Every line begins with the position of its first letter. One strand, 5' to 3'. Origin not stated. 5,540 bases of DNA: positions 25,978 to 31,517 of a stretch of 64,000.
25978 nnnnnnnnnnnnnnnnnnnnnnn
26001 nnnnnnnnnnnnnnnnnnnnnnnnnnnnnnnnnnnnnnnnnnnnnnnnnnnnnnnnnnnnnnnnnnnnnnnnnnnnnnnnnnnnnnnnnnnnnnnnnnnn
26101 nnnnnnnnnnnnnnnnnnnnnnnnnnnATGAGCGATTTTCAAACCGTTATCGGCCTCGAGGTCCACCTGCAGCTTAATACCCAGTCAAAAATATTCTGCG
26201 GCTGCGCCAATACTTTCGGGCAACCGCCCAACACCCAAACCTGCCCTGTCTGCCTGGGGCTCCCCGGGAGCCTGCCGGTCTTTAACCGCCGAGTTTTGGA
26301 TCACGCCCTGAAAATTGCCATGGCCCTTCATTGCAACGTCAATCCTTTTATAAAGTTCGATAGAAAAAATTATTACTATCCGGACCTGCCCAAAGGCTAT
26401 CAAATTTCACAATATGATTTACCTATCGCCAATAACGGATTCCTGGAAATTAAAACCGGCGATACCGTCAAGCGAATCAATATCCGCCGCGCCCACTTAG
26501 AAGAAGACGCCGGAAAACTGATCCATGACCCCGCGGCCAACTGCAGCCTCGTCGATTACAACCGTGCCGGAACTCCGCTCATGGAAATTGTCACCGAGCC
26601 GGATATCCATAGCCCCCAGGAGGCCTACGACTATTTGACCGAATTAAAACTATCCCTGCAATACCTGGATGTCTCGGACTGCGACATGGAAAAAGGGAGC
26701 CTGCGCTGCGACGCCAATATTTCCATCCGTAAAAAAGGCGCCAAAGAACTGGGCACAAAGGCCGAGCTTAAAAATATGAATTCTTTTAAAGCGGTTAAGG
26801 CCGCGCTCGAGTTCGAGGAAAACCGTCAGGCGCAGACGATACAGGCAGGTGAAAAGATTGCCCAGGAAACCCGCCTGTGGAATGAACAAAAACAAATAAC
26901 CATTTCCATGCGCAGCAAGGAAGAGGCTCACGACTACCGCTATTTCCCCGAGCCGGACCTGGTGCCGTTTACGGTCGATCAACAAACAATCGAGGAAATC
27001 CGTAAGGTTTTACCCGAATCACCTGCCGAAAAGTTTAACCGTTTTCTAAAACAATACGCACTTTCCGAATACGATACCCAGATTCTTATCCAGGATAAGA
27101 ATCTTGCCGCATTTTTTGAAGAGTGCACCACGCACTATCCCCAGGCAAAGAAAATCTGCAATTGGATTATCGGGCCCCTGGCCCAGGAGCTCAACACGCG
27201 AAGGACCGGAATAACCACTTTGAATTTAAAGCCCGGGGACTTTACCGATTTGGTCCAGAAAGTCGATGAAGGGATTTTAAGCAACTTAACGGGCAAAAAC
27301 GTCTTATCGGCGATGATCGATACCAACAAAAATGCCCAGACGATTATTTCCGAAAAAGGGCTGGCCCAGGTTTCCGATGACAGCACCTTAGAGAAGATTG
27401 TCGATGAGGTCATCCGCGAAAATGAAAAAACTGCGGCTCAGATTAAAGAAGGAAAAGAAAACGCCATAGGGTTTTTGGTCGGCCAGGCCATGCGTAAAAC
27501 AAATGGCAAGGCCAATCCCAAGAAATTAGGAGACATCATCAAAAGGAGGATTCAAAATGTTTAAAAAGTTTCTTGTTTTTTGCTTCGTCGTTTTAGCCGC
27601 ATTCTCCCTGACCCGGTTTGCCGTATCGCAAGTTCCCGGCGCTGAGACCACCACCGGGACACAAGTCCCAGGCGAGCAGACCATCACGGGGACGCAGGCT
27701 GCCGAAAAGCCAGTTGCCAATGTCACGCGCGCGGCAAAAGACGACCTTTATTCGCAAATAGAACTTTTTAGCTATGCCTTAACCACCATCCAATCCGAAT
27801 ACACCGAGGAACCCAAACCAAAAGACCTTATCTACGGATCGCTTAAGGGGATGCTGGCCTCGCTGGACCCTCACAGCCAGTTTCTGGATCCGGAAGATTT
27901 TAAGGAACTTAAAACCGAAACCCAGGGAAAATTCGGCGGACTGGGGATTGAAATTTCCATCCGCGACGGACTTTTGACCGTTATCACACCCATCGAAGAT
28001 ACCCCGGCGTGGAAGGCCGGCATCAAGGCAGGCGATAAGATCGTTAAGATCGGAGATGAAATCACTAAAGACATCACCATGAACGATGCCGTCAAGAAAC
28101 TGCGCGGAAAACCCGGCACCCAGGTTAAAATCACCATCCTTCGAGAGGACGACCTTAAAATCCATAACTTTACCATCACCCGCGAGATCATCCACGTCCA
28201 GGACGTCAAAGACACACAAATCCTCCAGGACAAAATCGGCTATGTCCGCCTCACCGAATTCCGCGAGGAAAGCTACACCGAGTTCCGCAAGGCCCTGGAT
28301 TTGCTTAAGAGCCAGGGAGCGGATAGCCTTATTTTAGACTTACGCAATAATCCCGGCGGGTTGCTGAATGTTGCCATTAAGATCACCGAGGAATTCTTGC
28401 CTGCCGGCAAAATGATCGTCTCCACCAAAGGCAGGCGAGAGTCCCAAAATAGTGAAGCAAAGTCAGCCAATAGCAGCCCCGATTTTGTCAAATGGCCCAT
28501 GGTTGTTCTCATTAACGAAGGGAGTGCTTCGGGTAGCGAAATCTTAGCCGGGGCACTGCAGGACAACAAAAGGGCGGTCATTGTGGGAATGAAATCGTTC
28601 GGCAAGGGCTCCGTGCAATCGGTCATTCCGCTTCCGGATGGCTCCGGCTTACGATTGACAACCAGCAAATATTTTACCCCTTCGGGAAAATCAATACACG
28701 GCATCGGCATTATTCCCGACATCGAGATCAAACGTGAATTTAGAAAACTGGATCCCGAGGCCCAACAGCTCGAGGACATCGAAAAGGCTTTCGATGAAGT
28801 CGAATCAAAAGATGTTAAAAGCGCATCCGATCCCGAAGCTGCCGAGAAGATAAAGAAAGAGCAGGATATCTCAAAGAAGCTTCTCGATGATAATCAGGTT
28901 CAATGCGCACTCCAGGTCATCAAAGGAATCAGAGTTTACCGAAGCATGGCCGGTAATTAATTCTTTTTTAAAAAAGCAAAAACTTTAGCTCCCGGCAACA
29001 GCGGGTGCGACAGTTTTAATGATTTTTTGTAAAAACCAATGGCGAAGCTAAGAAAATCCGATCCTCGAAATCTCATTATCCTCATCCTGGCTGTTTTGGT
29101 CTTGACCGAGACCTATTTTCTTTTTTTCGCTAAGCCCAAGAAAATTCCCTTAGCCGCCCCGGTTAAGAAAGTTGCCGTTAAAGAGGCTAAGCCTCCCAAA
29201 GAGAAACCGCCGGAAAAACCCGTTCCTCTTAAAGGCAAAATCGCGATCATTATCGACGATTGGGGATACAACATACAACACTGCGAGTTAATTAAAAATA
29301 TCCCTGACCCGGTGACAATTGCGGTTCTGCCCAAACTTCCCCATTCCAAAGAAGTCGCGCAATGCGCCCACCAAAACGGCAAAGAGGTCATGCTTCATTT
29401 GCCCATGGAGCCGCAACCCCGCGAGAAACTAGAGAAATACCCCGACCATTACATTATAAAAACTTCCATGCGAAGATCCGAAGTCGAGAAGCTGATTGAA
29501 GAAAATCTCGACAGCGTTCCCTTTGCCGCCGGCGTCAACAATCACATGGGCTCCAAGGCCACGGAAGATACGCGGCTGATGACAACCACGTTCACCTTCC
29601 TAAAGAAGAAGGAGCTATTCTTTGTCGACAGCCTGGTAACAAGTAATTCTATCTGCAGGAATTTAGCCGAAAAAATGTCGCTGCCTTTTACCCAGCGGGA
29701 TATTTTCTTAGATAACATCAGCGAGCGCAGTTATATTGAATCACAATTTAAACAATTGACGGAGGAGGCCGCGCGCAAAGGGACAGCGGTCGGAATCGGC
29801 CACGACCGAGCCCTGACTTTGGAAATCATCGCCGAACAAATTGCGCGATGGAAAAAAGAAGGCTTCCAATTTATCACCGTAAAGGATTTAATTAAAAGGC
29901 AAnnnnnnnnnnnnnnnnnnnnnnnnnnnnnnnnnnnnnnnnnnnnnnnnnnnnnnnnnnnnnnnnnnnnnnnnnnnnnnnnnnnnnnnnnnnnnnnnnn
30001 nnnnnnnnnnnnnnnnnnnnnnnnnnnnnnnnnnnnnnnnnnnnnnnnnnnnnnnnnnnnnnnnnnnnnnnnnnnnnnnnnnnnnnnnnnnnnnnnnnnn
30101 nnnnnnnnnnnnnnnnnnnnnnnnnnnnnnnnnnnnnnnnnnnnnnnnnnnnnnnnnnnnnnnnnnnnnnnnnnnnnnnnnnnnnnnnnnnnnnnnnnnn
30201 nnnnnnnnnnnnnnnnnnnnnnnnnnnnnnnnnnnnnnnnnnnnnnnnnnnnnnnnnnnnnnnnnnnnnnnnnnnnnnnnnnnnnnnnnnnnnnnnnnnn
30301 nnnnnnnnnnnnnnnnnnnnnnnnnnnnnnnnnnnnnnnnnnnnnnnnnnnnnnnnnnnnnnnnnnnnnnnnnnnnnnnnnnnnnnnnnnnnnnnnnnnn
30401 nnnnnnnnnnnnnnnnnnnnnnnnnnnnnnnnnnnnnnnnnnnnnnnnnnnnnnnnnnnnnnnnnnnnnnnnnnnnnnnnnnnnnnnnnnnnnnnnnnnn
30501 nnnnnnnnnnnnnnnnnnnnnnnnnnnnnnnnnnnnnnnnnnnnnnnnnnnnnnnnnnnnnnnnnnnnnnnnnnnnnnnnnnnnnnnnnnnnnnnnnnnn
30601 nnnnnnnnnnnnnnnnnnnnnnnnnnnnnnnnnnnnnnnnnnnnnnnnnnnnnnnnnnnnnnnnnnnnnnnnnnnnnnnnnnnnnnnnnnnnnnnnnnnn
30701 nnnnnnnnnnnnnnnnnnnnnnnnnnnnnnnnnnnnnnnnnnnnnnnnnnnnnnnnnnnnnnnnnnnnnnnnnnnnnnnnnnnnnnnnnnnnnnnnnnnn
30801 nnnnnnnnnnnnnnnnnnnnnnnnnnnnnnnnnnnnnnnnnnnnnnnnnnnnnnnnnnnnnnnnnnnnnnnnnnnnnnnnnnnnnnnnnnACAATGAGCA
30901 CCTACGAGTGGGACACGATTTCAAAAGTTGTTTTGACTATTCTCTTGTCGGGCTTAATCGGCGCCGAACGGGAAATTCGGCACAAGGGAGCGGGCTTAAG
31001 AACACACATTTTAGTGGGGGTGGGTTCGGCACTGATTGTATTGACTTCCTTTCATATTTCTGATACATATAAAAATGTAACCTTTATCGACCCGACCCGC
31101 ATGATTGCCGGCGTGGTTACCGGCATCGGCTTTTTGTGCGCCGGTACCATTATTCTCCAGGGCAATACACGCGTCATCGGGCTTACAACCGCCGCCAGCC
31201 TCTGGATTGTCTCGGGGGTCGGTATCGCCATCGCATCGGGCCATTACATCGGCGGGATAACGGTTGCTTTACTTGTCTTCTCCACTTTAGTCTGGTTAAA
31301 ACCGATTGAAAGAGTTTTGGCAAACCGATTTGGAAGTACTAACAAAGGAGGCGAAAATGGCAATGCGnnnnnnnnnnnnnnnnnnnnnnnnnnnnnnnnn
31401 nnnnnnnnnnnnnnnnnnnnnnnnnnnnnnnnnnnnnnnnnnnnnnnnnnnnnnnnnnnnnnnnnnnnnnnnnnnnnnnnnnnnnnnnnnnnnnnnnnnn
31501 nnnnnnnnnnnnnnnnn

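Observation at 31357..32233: Bactofilin fused to an excisionase-type DNA-binding HTH, followed by a second HTH-TM protein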

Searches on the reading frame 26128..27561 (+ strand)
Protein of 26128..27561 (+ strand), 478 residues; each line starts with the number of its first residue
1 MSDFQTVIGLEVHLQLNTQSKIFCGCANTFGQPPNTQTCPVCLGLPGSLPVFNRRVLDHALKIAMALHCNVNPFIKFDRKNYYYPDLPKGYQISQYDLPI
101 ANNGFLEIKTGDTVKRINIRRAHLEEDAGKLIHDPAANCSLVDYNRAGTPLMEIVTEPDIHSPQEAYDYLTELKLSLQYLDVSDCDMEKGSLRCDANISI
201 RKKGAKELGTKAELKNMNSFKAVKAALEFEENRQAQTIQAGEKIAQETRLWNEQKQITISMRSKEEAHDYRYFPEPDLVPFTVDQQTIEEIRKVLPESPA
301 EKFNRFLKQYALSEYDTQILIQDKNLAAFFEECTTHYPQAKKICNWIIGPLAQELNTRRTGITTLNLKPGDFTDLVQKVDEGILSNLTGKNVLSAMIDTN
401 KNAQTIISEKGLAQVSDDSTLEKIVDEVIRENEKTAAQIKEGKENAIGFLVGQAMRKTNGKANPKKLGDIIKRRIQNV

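Call 70: search_protein_families(library=pfam, proteins=[window:26128-27561:+], max_evalue=0.00001)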
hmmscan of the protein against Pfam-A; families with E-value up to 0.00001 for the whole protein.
window:26128-27561:+ (478 aa): 2 families
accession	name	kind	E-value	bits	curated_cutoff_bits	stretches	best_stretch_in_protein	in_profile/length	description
PF02934.20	GatB_N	-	2.5e-124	414.4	23.4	1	6-289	1-277/277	GatB/GatE catalytic domain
PF02637.23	GatB_Yqey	-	1.1e-44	152.3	27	1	329-475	2-148/148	GatB domain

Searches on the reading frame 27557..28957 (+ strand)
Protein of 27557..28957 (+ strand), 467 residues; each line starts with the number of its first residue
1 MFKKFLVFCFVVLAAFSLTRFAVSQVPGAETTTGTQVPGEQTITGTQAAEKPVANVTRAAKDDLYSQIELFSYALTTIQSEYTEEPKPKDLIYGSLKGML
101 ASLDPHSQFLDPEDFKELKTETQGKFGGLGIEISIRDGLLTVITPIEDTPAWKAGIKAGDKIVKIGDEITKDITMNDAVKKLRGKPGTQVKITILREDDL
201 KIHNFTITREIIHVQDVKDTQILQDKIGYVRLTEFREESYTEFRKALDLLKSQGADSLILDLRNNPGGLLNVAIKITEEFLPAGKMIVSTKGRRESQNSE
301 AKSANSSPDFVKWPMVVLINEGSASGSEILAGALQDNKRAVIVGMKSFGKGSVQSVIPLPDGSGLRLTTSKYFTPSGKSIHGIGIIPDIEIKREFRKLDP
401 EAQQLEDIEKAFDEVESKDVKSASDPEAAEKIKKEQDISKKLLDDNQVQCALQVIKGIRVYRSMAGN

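Call 70: search_protein_families(library=pfam, proteins=[window:27557-28957:+], max_evalue=0.00001)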
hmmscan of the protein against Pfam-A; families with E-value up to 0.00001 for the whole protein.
window:27557-28957:+ (467 aa): 5 families
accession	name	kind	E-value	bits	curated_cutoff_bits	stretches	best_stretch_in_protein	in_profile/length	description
PF03572.23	Peptidase_S41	-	7.4e-59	198.5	24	1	226-391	1-165/165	Peptidase family S41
PF17820.7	PDZ_6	-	1.2e-11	44.5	27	1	144-196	4-54/54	PDZ domain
PF13180.12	PDZ_2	-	3e-11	43.9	27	1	127-201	1-74/80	PDZ domain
PF00595.29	PDZ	-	8.1e-08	33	23.2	1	123-195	7-81/81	PDZ domain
PF22694.1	CtpB_N-like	-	9.1e-07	29.7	27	0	51-113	22-84/85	Activating protease CtpB N-terminal domain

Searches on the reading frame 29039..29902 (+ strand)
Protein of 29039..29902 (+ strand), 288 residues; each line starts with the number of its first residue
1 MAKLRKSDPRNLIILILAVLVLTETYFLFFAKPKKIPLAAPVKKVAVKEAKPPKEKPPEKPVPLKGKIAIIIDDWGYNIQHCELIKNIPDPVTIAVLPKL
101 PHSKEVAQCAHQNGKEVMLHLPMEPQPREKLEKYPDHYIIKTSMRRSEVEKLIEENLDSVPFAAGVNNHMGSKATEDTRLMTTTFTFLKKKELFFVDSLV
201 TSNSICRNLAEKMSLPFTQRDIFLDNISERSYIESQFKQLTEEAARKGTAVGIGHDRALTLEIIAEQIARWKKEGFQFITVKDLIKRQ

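Call 5: search_protein_families(library=pfam, proteins=[window:29039-29902:+], max_evalue=1)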
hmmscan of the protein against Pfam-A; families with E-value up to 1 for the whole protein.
window:29039-29902:+ (288 aa): 2 families
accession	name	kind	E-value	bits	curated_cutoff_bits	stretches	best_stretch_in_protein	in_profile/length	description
PF04748.18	Polysacc_deac_2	-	5.2e-70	235.3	27.5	1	70-284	1-211/212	Divergent polysaccharide deacetylase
PF13189.12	Cytidylate_kin2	-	0.085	13.5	28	1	203-245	13-55/176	Cytidylate kinase-like family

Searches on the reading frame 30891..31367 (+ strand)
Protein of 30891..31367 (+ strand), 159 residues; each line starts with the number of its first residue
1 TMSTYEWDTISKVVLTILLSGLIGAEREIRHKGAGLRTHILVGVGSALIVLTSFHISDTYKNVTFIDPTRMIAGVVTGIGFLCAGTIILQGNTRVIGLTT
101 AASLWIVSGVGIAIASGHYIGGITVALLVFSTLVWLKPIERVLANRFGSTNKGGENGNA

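Call 5: search_protein_families(library=pfam, proteins=[window:30891-31367:+], max_evalue=1)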
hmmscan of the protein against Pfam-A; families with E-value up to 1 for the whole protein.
window:30891-31367:+ (159 aa): 1 family
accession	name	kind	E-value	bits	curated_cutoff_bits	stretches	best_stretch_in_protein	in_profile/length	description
PF02308.21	MgtC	-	5.2e-35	120.9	31.4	1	14-141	2-120/121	MgtC family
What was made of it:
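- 30891..31370 (+): Frequent upstream neighbour: MgtC-family membrane protein. It overlaps gene 1 by 14 nt, so the genes share an operon. PF02308, 121 bits (call 5).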
